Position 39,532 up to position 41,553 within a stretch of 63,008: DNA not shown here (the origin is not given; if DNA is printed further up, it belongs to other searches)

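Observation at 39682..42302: Candidate novel two-gene system: Ntn-amidotransferase-like::CobS-type AAA+ ATPase plus an uncharacterised coupled partner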

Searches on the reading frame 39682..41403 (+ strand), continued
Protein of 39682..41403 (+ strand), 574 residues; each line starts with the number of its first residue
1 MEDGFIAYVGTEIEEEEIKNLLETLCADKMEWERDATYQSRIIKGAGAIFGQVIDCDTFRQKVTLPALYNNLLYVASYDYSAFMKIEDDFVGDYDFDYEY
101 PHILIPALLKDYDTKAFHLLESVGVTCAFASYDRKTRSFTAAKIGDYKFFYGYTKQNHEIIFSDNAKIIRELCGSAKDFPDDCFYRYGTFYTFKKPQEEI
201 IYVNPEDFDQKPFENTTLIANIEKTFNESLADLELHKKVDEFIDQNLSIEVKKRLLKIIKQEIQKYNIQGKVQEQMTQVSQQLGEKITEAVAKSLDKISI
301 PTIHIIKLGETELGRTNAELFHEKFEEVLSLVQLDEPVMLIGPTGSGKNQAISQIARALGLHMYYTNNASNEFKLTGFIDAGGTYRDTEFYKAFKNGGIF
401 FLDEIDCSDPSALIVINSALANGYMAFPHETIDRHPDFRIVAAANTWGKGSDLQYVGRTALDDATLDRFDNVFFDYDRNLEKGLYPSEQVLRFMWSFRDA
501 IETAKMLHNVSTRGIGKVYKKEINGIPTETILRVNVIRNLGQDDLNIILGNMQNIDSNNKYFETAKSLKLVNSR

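Call 41: find_related_loci(query=A1, collection=genome_contigs, flank=6000)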
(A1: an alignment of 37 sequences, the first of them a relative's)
Query A1 (574 aa) in genome_contigs; peptide patterns used: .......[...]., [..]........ (x = any residue, [..] = any of these).
83 stretches matched a pattern; 63 encode a relative of the query (tblastn E <= 1e-3); 62 distinct loci.
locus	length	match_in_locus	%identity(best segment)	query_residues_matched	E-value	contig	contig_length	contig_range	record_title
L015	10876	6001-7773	53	1-571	0e+0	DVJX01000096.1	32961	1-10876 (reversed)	MAG TPA_asm: Candidatus Faecisoma merdavium isolate 6595 CHK47__C261706_L32961_ERR2241733, whole genome shotgun sequence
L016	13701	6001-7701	48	5-570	8e-166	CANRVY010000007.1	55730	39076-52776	MAG TPA_asm: uncultured Tenericutes bacterium isolate SRR15730544_bin.10_metawrap_v1.3_MAG genome assembly, contig: NODE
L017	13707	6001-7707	48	5-570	1e-164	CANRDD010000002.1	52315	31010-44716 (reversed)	MAG: uncultured Bacilli bacterium isolate Lapin-026__bin34 genome assembly, contig: Lapin-026__NODE_646_length_52315_cov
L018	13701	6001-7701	46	5-570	2e-164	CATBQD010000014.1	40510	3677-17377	MAG: uncultured Bacilli bacterium isolate extra-SRR5927706.69_1677798363 genome assembly, contig: NODE_466_length_40510_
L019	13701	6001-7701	48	5-570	1e-163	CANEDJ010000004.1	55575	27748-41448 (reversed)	MAG TPA_asm: uncultured Tenericutes bacterium isolate SRR19981122_bin.17_metawrap_v1.3_MAG genome assembly, contig: NODE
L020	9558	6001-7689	47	5-569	7e-162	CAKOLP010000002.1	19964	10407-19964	MAG: uncultured Bacilli bacterium isolate REFINED_METABAT215_TOP10_CONTIGS_1500_ASSEMBLY_K77_MERGED__Hadza_MoBio_hadza-A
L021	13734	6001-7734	47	5-570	7e-162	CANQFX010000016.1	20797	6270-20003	MAG: uncultured Bacilli bacterium isolate Lapin-008__bin25 genome assembly, contig: Lapin-008__NODE_2914_length_20797_co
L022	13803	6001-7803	46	5-570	1e-161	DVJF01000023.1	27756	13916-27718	MAG TPA_asm: Candidatus Caccenecus avistercoris isolate CHK193-13418 CHK193__C70759_L27756_ERR3414588, whole genome shot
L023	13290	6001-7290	57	149-570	2e-161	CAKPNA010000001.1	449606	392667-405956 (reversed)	MAG: uncultured Bacilli bacterium isolate REFINED_METABAT215_TOP10_CONTIGS_1500_ASSEMBLY_K77_MERGED__Hadza_MoBio_C-REDO_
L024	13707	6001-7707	47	5-570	9e-162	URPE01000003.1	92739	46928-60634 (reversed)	uncultured Tenericutes bacterium isolate UMGS1217 genome assembly, contig: NODE_44_length_92739_cov_8.902195, whole geno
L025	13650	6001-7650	48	5-570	8e-161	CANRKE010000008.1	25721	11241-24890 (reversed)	MAG: uncultured Bacilli bacterium isolate Lapin-024__bin21 genome assembly, contig: Lapin-024__NODE_2451_length_25721_co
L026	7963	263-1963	46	5-570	1e-160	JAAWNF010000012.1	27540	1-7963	MAG: Bacilli bacterium isolate ABMPRH_22_1 SL341410_scaffold_2629, whole genome shotgun sequence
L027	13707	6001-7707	46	5-570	1e-159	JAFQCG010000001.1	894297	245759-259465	MAG: Bacilli bacterium isolate RGIG1688 Goat_Cecum-2__c145, whole genome shotgun sequence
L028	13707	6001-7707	46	5-570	1e-159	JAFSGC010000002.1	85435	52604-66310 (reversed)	MAG: Bacilli bacterium isolate RGIG3111 Goat_Rectum-6__c25265, whole genome shotgun sequence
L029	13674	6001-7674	49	5-570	1e-159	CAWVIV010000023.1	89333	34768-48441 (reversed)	MAG: uncultured Bacilli bacterium isolate metabat2_pooled_metaflye.372 MAG genome assembly, contig: contig_6740, whole g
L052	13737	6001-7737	44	1-570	2e-148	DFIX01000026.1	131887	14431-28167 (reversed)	MAG TPA_asm: Eggerthellaceae bacterium UBA3686 UBA3686_contig_5576, whole genome shotgun sequence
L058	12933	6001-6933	66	238-555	1e-141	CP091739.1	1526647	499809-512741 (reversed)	MAG: Clostridium sp. isolate nC27_bin.11.fa chromosome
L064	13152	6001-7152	53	188-562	5e-132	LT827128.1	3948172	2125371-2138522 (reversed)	Gordonibacter sp. Marseille-P2775 genome assembly, chromosome: contig00001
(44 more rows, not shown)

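Call 61: find_encoding_contigs(protein=P0015, flank=7000, max_places=1)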
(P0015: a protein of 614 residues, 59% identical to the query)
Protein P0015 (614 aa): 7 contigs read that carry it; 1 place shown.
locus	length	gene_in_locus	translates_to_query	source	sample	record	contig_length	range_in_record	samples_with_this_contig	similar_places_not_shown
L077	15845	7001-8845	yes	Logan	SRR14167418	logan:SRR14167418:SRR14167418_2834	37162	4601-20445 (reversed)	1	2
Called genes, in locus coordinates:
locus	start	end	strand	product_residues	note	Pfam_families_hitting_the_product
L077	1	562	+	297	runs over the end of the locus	PF17761:DUF1016_N, PF06250:YhcG_C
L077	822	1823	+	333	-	PF17761:DUF1016_N, PF06250:YhcG_C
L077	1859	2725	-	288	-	PF00491:Arginase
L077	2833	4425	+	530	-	PF00005:ABC_tran, PF02463:SMC_N (faint), PF13304:AAA_21 (faint), PF12848:ABC_tran_Xtn, PF00005:ABC_tran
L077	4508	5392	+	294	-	PF02899:Phage_int_SAM_1, PF13102:Phage_int_SAM_5 (weak), PF13495:Phage_int_SAM_4, PF00589:Phage_integrase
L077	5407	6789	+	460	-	PF02878:PGM_PMM_I, PF02879:PGM_PMM_II, PF02880:PGM_PMM_III, PF00408:PGM_PMM_IV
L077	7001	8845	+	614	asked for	PF07728:AAA_5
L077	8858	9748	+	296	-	PF23822:DUF7192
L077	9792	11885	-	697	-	-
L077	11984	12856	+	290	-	PF01522:Polysacc_deac_1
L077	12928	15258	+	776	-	PF02861:Clp_N, PF23569:NBD_SMAX1, PF00004:AAA, PF17871:AAA_lid_9, PF00004:AAA, PF07724:AAA_2, PF07728:AAA_5, PF10431:ClpB_D2-small, +8 more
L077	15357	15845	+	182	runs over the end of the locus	PF12389:Peptidase_M73 (weak)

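Call 62: find_encoding_contigs(protein=P0004, flank=7000, max_places=1)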
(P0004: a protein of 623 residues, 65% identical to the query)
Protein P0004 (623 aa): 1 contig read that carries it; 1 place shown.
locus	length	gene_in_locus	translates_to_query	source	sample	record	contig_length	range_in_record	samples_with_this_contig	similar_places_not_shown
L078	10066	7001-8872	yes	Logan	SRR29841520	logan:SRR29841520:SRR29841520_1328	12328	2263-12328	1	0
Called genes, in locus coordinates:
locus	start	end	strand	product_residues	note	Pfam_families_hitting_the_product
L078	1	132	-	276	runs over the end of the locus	PF03235:GmrSD_N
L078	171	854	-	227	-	-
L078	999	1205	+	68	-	PF12844:HTH_19 (weak), PF13560:HTH_31, PF01381:HTH_3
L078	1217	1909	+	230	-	PF03167:UDG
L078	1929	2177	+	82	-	PF12844:HTH_19, PF01381:HTH_3, PF13560:HTH_31 (weak)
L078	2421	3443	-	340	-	PF13328:HD_4, PF01966:HD (weak)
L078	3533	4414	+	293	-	PF00126:HTH_1, PF03466:LysR_substrate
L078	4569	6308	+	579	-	PF00664:ABC_membrane, PF00005:ABC_tran, PF02463:SMC_N (weak)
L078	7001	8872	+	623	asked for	PF12481:DUF3700 (weak), PF07728:AAA_5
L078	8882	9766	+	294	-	PF23822:DUF7192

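Call 63: find_encoding_contigs(protein=P0021, flank=7000, max_places=1)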
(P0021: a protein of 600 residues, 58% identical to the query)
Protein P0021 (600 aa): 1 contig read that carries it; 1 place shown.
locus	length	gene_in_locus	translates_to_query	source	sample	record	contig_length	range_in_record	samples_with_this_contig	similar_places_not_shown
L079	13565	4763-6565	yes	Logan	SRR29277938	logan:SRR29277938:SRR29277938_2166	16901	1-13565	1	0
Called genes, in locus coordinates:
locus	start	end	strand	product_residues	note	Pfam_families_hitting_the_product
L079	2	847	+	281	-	?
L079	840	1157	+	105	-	PF06133:Com_YlbF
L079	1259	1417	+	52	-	PF10628:CotE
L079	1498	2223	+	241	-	PF13489:Methyltransf_23 (weak)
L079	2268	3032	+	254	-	PF13730:HTH_36 (weak)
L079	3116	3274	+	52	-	-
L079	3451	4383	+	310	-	PF12796:Ank_2, PF13606:Ank_3 (faint), PF13637:Ank_4 (weak), PF13857:Ank_5 (weak), PF00023:Ank (weak), PF13637:Ank_4 (weak)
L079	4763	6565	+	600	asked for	PF07728:AAA_5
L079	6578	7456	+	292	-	PF23822:DUF7192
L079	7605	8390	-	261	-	-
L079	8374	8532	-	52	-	-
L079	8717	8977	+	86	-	PF13560:HTH_31, PF12844:HTH_19 (weak), PF01381:HTH_3, PF13413:HTH_25 (faint)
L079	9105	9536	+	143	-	PF12844:HTH_19 (weak), PF13443:HTH_26 (faint), PF13560:HTH_31, PF01381:HTH_3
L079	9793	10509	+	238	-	PF05116:S6PP, PF08282:Hydrolase_3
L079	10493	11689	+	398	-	PF07690:MFS_1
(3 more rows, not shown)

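Call 72: search_protein_families(library=pfam, proteins=[L003:6963-7805:+, L001:4358-5206:+, L002:4721-5521:+, L001:5398-6804:+], max_evalue=0.01)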
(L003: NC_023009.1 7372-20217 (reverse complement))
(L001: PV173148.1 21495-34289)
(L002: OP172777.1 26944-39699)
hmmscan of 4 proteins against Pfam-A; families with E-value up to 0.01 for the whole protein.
L003:6963-7805:+ (281 aa): 1 family
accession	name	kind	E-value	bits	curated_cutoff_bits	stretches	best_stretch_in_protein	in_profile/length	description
PF23822.1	DUF7192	-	1.7e-92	310.2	27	1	1-279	1-279/281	Domain of unknown function (DUF7192)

L001:4358-5206:+ (283 aa): 1 family
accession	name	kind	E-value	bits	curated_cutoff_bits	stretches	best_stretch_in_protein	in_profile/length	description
PF23822.1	DUF7192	-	5.8e-33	114.9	27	1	31-235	32-245/281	Domain of unknown function (DUF7192)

L002:4721-5521:+ (267 aa): 1 family
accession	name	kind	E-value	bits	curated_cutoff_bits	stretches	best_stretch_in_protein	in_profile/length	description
PF23822.1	DUF7192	-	1.4e-34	120.2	27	1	3-237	5-245/281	Domain of unknown function (DUF7192)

L001:5398-6804:+ (469 aa): 4 families
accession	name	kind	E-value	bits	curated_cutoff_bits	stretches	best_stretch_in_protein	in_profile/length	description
PF07728.20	AAA_5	-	1.5e-10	41.7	22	1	234-366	1-139/139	AAA domain (dynein-related subfamily)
PF00158.32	Sigma54_activat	-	0.0034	17.5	20.2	0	217-341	7-141/168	Sigma-54 interaction domain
PF00004.35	AAA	-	0.0052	17.7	21.2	0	235-309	1-73/131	ATPase family associated with various cellular activities (AAA)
PF12775.13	AAA_7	-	0.0092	16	25.8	0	227-271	28-77/181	P-loop containing dynein motor region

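Call 90: search_protein_families(library=pfam, proteins=[L064:1882-3480:+, L064:3557-4111:+, L064:4159-4992:+, L064:9640-11106:+, L064:11540-12838:-, L052:2152-3597:-, L052:4013-5518:-, L052:9045-9959:+, L052:12497-13672:-, L058:8106-10178:+], max_evalue=0.001)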
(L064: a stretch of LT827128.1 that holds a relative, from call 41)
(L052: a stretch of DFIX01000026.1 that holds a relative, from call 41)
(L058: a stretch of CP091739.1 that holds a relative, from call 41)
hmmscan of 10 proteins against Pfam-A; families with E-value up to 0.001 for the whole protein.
L064:1882-3480:+ (533 aa): 0 families

L064:3557-4111:+ (185 aa): 0 families

L064:4159-4992:+ (278 aa): 0 families

L064:9640-11106:+ (489 aa): 0 families

L064:11540-12838:- (432 aa): 0 families

L052:2152-3597:- (481 aa): 3 families
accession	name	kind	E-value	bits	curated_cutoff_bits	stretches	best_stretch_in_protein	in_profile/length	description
PF02833.19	DHHA2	-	2.3e-19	70.5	27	1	367-480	11-125/126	DHHA2 domain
PF00571.33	CBS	-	3.2e-18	66.2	24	2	105-157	1-53/57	CBS domain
PF01368.27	DHH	-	5.7e-18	65.8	28.1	1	31-318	2-122/125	DHH family, N-terminal domain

L052:4013-5518:- (501 aa): 2 families
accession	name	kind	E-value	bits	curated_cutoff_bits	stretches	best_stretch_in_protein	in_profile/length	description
PF07690.21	MFS_1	-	1.1e-36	126.9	33.4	2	110-392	17-289/347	Major Facilitator Superfamily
PF00083.30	Sugar_tr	-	2.7e-11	43.5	22.3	1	128-271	47-190/452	Sugar (and other) transporter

L052:9045-9959:+ (305 aa): 0 families

L052:12497-13672:- (391 aa): 1 family
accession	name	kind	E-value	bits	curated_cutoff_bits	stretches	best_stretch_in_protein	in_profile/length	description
PF00266.25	Aminotran_5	-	3.7e-46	158.2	21.5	1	33-379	1-371/371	Aminotransferase class-V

L058:8106-10178:+ (691 aa): 8 families
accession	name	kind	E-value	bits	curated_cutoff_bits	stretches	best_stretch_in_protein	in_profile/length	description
PF00009.33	GTP_EFTU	-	3.8e-60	203.2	26.5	1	9-279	2-187/188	Elongation factor Tu GTP binding domain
PF03764.24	EFG_IV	-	6.5e-47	158.7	24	1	476-593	1-120/121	Elongation factor G, domain IV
PF14492.12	EFG_III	-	6.5e-34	116.3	27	1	401-475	1-75/75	Elongation Factor G, domain III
PF00679.30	EFG_C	-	1.9e-28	98.8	27.9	1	597-682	2-88/89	Elongation factor G C-terminus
PF03144.31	GTP_EFTU_D2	-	6.3e-19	68.6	30.3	1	321-388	1-73/73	Elongation factor Tu domain 2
PF22042.2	EF-G_D2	-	1.2e-17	64.2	27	1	306-389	1-83/84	Elongation factor G domain 2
PF16658.11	RF3_C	-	7.5e-06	26.2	40.1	1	410-486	15-91/132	Class II release factor RF3, C-terminal domain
PF01926.29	MMR_HSR1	-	0.00021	21.8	21.9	1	57-136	28-113/113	50S ribosome-binding GTPase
